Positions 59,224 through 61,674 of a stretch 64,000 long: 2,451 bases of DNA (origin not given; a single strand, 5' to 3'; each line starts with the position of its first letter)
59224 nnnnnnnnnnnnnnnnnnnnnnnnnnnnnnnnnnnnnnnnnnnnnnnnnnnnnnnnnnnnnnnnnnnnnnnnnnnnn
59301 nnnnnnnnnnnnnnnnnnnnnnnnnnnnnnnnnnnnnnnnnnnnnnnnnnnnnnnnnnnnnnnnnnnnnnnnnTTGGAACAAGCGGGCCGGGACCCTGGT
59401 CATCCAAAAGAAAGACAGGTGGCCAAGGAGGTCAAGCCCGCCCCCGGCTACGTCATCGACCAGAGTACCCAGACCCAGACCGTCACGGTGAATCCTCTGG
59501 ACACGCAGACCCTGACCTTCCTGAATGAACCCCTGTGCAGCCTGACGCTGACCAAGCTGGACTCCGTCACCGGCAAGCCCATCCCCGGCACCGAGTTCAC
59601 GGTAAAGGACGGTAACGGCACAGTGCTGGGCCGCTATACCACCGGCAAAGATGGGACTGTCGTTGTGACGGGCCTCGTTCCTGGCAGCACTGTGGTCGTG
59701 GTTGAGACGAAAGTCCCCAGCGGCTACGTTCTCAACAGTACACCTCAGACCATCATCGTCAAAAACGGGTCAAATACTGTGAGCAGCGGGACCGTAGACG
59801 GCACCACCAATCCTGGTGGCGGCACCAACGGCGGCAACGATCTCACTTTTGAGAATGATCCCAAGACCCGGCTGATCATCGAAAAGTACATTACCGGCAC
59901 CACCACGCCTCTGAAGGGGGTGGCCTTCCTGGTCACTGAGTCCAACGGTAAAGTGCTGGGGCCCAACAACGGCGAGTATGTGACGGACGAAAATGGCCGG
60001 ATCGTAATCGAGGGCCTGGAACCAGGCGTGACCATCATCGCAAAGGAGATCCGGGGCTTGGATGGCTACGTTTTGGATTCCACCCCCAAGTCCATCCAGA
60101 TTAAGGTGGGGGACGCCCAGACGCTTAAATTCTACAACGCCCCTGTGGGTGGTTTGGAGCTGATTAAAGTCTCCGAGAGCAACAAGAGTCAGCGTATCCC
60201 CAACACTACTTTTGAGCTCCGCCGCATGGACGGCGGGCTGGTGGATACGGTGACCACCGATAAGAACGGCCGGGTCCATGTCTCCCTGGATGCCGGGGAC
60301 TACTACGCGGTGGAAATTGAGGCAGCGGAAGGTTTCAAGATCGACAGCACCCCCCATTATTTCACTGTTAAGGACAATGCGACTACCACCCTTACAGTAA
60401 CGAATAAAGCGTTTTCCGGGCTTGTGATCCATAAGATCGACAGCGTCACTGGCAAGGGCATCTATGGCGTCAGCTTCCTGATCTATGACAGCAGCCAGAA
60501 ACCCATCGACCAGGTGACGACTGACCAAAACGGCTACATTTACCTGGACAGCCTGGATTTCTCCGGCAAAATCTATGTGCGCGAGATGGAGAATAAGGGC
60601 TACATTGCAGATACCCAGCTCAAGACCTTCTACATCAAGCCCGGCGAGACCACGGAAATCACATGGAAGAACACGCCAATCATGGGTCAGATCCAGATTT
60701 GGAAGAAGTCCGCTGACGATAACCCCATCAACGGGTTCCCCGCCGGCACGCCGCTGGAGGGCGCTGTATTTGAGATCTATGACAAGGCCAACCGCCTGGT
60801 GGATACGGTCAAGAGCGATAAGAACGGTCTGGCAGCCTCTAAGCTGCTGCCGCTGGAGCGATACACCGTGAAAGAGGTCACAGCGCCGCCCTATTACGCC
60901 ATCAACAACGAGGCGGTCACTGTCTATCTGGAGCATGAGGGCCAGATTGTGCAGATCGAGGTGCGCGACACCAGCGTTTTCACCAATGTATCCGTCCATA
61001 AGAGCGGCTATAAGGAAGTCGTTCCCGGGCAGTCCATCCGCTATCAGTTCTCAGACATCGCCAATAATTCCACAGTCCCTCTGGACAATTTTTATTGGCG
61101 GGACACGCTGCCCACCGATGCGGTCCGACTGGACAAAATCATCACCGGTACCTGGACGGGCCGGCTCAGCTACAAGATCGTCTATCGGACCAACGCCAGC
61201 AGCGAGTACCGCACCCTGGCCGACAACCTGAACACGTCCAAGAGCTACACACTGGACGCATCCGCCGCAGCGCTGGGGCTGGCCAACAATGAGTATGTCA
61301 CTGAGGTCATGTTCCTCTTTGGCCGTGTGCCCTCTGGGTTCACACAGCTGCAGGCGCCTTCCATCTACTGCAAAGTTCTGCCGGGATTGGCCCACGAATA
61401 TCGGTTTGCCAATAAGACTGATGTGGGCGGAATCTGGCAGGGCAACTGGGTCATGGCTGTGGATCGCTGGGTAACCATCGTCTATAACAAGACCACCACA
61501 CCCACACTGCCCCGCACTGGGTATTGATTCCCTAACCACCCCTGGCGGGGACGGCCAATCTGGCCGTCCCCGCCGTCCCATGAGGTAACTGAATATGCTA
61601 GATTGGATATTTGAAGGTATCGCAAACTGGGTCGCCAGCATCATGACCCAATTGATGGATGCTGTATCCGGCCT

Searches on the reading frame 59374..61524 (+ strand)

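Call 19: search_protein_families(library=pfam, proteins=[window:59374-61524:+], max_evalue=0.001)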
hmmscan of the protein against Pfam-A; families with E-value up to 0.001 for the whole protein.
window:59374-61524:+ (717 aa): 5 families
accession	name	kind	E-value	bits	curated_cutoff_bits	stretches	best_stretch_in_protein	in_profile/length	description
PF17802.7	SpaA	-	3.4e-82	271.2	23.1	5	56-136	2-83/91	Prealbumin-like fold domain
PF11974.14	bMG3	-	1.8e-14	54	34.9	0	457-491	24-58/103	Bacterial alpha-2-macroglobulin MG3 domain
PF13620.12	CarboxypepD_reg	-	2e-14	54.1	32.3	1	271-343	10-80/82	Carboxypeptidase regulatory-like domain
PF17210.9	SdrD_B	-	2.4e-10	41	29.7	0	272-323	21-72/112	SdrD B-like domain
PF17936.7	Big_6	-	6e-05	23.6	27.6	0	64-99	16-51/83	Bacterial Ig domain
